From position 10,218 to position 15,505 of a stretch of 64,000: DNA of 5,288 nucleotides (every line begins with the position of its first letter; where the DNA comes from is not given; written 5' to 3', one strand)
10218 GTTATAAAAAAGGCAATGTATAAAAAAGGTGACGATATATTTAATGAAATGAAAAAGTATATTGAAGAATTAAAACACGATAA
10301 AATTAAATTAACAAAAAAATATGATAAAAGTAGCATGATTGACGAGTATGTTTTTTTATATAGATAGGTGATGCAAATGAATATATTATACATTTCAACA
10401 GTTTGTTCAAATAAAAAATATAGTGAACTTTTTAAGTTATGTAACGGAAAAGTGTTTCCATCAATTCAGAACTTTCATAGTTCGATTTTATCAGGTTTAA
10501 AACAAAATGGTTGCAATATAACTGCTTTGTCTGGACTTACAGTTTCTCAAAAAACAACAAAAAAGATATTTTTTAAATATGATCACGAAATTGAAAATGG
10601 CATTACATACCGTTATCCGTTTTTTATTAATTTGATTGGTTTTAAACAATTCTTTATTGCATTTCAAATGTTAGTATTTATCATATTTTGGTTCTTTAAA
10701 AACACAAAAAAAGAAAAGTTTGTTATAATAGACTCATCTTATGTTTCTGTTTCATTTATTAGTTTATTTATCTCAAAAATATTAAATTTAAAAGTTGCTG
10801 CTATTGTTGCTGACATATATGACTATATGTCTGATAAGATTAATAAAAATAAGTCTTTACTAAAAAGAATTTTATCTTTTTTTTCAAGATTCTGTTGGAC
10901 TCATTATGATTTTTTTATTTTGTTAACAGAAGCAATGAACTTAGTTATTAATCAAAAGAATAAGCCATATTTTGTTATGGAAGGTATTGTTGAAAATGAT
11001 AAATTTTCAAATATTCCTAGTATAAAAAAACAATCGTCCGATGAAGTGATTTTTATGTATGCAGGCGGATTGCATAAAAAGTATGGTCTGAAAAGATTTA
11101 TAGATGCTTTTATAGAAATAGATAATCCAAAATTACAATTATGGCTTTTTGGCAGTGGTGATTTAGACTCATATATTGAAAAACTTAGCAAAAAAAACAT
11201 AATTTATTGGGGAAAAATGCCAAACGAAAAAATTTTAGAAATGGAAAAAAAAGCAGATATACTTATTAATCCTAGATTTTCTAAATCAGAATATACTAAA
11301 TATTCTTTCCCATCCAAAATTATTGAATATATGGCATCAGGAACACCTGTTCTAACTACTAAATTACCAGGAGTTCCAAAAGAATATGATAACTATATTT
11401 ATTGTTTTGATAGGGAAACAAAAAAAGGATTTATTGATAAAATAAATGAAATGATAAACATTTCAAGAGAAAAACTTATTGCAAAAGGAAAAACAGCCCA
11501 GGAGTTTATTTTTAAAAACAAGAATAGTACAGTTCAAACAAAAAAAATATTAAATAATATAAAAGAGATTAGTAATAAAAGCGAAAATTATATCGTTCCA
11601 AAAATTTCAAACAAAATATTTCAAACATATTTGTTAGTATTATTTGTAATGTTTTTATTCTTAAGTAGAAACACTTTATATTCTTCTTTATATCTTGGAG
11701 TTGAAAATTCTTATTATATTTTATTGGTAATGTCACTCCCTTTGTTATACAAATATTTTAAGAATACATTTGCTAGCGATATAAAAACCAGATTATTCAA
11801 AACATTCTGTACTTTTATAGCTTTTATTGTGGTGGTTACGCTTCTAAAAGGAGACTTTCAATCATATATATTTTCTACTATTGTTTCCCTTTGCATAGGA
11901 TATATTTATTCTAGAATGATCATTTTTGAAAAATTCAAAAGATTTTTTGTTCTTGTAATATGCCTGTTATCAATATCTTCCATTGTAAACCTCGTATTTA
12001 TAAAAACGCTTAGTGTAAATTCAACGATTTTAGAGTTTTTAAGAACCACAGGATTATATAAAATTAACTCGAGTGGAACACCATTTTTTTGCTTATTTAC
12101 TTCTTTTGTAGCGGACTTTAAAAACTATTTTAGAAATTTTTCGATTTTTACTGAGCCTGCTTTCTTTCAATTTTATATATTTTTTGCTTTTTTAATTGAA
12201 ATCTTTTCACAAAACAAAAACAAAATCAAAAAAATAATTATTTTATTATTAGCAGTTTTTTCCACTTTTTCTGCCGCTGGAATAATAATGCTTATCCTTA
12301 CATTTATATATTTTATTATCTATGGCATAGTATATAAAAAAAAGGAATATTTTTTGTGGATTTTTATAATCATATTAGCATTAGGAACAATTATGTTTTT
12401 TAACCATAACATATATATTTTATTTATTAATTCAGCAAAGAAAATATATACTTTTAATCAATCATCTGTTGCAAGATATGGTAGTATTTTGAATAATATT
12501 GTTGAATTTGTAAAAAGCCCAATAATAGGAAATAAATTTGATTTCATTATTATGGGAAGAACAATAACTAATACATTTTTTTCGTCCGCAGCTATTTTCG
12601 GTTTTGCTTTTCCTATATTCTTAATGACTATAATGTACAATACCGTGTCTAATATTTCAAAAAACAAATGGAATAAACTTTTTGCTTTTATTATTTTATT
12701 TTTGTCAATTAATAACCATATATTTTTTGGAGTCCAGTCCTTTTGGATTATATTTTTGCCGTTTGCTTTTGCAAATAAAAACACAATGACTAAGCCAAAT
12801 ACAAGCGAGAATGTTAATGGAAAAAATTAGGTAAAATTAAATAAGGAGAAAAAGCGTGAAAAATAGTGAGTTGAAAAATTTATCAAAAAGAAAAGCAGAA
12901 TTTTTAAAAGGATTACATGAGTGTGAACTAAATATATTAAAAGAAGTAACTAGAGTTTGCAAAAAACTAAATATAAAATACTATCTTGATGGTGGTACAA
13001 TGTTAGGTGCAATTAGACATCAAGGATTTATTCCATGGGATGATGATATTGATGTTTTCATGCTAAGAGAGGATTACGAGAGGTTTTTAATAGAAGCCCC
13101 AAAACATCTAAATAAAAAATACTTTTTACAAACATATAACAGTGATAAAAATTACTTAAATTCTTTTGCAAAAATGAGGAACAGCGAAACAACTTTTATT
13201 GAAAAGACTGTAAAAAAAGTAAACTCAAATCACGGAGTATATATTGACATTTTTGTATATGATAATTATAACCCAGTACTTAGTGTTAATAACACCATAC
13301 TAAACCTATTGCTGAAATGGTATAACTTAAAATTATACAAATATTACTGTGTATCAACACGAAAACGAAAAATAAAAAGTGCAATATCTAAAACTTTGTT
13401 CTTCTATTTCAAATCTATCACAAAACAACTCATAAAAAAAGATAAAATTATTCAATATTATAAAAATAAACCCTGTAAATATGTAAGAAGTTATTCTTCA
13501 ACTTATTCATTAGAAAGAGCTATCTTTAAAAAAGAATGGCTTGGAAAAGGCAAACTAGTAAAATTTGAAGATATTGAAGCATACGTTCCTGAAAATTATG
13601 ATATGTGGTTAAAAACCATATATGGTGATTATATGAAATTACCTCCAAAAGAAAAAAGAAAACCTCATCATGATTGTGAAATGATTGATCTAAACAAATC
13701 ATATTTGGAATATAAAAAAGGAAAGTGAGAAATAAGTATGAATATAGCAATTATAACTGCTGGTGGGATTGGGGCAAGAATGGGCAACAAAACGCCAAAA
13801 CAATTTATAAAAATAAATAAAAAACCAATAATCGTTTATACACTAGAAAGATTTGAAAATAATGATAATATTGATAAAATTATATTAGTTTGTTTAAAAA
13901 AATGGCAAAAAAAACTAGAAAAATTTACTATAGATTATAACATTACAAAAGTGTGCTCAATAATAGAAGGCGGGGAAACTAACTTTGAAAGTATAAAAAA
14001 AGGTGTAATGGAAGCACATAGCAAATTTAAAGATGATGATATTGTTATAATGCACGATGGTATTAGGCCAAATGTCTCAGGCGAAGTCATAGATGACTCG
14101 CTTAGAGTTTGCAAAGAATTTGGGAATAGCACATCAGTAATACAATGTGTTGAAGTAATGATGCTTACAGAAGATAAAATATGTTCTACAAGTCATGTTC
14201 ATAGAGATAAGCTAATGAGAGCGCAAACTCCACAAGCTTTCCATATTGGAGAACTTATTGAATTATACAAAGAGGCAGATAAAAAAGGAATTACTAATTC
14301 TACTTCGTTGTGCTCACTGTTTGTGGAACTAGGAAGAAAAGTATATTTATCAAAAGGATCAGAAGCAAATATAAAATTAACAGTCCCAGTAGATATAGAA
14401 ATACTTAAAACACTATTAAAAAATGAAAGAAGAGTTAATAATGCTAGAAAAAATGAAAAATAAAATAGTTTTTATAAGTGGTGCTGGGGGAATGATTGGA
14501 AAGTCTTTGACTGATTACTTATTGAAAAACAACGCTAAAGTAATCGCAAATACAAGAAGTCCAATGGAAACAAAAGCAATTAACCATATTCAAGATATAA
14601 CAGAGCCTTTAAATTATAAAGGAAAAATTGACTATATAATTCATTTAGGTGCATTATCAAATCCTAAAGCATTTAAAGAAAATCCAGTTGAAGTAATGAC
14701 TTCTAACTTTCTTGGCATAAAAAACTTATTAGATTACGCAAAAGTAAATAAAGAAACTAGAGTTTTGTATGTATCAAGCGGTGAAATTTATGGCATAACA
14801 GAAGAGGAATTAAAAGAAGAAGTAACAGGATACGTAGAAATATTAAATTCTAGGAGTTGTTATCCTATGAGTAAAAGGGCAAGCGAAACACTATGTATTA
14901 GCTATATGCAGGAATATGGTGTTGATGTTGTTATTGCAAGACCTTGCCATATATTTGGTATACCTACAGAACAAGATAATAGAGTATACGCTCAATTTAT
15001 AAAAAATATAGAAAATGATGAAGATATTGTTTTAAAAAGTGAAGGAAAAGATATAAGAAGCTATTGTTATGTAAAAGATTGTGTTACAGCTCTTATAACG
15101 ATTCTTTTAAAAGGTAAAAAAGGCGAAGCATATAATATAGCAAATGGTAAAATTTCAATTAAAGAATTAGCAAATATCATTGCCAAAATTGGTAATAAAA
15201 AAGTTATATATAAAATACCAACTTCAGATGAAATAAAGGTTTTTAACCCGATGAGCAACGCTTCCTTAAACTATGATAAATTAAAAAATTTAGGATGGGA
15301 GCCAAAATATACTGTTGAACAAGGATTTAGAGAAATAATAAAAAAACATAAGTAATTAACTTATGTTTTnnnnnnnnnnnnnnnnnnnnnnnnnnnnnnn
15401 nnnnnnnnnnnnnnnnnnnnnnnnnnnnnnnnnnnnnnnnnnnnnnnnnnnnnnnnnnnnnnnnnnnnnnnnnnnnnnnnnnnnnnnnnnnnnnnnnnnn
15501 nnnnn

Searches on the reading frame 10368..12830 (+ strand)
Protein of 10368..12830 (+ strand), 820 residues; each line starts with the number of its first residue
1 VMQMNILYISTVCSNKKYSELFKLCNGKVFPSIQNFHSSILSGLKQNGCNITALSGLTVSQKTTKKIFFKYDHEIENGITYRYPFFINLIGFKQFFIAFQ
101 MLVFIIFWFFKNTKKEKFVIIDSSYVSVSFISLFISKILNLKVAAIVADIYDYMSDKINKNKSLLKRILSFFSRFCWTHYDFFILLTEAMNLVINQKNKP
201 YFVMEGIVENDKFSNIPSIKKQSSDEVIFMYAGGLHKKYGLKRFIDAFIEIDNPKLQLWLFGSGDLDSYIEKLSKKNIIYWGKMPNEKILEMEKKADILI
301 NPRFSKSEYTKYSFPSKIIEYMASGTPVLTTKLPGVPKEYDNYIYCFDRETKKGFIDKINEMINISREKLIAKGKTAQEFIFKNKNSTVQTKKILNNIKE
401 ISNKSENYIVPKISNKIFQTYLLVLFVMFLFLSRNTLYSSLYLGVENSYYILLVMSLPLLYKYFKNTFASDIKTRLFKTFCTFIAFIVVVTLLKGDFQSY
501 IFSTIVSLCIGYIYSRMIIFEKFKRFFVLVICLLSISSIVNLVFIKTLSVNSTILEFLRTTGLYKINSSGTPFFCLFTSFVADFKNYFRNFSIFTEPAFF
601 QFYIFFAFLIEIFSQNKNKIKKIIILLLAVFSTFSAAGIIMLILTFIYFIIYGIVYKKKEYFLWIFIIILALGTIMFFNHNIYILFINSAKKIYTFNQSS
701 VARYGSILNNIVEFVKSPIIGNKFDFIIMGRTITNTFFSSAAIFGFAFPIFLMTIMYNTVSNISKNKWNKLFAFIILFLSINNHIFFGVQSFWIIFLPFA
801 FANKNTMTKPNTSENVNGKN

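Call 11: search_protein_families(library=pfam, proteins=[window:10368-12830:+], max_evalue=0.001)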
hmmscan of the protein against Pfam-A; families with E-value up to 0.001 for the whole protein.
window:10368-12830:+ (820 aa): 3 families
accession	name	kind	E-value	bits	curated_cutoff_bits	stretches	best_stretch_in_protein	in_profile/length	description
PF00534.26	Glycos_transf_1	-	1.3e-16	61.1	26.4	1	220-375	9-170/172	Glycosyl transferases group 1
PF13692.12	Glyco_trans_1_4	-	3.9e-16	60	27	1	228-363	3-140/142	Glycosyl transferases group 1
PF13524.12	Glyco_trans_1_2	-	0.00091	19.6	25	0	253-383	12-131/144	Glycosyl transferase-like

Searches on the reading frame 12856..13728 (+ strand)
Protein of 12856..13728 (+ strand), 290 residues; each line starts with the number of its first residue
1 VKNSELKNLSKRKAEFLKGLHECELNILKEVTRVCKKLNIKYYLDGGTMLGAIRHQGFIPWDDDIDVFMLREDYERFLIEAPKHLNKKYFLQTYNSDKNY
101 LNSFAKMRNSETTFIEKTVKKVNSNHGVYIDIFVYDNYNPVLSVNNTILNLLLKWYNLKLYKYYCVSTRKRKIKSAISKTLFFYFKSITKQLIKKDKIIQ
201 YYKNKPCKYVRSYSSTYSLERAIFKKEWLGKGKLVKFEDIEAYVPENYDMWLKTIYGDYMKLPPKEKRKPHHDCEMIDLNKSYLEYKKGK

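Call 11: search_protein_families(library=pfam, proteins=[window:12856-13728:+], max_evalue=0.001)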
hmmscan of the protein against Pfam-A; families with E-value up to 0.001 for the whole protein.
window:12856-13728:+ (290 aa): 1 family
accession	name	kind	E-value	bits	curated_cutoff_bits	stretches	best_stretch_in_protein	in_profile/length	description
PF04991.19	LicD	-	1.3e-50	173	22.6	1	35-257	1-227/227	LicD family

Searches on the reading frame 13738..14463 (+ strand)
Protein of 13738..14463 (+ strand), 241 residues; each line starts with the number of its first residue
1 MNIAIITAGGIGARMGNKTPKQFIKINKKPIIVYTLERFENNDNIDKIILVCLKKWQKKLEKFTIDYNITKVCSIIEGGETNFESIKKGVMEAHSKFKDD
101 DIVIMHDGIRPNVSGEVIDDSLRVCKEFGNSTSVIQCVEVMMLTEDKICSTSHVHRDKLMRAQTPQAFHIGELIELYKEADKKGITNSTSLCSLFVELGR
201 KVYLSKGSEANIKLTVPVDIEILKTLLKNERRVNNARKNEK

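Call 12: search_protein_families(library=pfam, proteins=[window:13738-14463:+], max_evalue=0.001)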
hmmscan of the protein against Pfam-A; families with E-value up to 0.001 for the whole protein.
window:13738-14463:+ (241 aa): 3 families
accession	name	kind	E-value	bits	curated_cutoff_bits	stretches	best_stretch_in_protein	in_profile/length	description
PF01128.25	IspD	-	9.1e-36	124.1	27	1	3-227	2-219/221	2-C-methyl-D-erythritol 4-phosphate cytidylyltransferase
PF12804.13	NTP_transf_3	-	4e-08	34.1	27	1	4-102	1-89/160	MobA-like NTP transferase domain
PF00483.29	NTP_transferase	-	9e-05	22.6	21.2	1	4-66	2-67/245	Nucleotidyl transferase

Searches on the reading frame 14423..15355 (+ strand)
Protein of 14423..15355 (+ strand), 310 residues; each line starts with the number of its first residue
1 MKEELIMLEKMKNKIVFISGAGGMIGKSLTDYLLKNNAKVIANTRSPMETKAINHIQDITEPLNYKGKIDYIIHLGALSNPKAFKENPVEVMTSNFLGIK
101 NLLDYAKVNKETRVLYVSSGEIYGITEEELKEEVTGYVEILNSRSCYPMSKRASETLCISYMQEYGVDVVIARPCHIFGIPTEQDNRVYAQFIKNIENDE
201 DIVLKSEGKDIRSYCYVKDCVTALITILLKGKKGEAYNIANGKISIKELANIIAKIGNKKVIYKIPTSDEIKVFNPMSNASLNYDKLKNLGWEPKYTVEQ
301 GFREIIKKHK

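Call 12: search_protein_families(library=pfam, proteins=[window:14423-15355:+], max_evalue=0.001)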
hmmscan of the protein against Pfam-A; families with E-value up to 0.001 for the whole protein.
window:14423-15355:+ (310 aa): 8 families
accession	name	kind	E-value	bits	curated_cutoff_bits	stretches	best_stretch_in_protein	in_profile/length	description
PF01370.27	Epimerase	-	8.3e-48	163.3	20.9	1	16-240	1-240/240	NAD dependent epimerase/dehydratase family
PF16363.11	GDP_Man_Dehyd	-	1.1e-32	114.3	27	1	17-304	1-331/332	GDP-mannose 4,6 dehydratase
PF07993.18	NAD_binding_4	-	1e-11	45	20.1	1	68-182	88-212/258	Male sterility protein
PF02719.21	Polysacc_synt_2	-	5.8e-09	36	20.2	0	66-119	75-128/293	Polysaccharide biosynthesis protein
PF04321.23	RmlD_sub_bind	-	5.8e-09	35.9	27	1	16-308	3-284/287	RmlD substrate binding domain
PF01073.25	3Beta_HSD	-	4.1e-08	33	22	1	18-225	2-226/280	3-beta hydroxysteroid dehydrogenase/isomerase family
PF05368.20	NmrA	-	4.5e-05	23.6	27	0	13-55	2-44/298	NmrA-like family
PF13460.12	NAD_binding_10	-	0.00062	20.1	27.2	0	20-54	1-36/184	NAD(P)H-binding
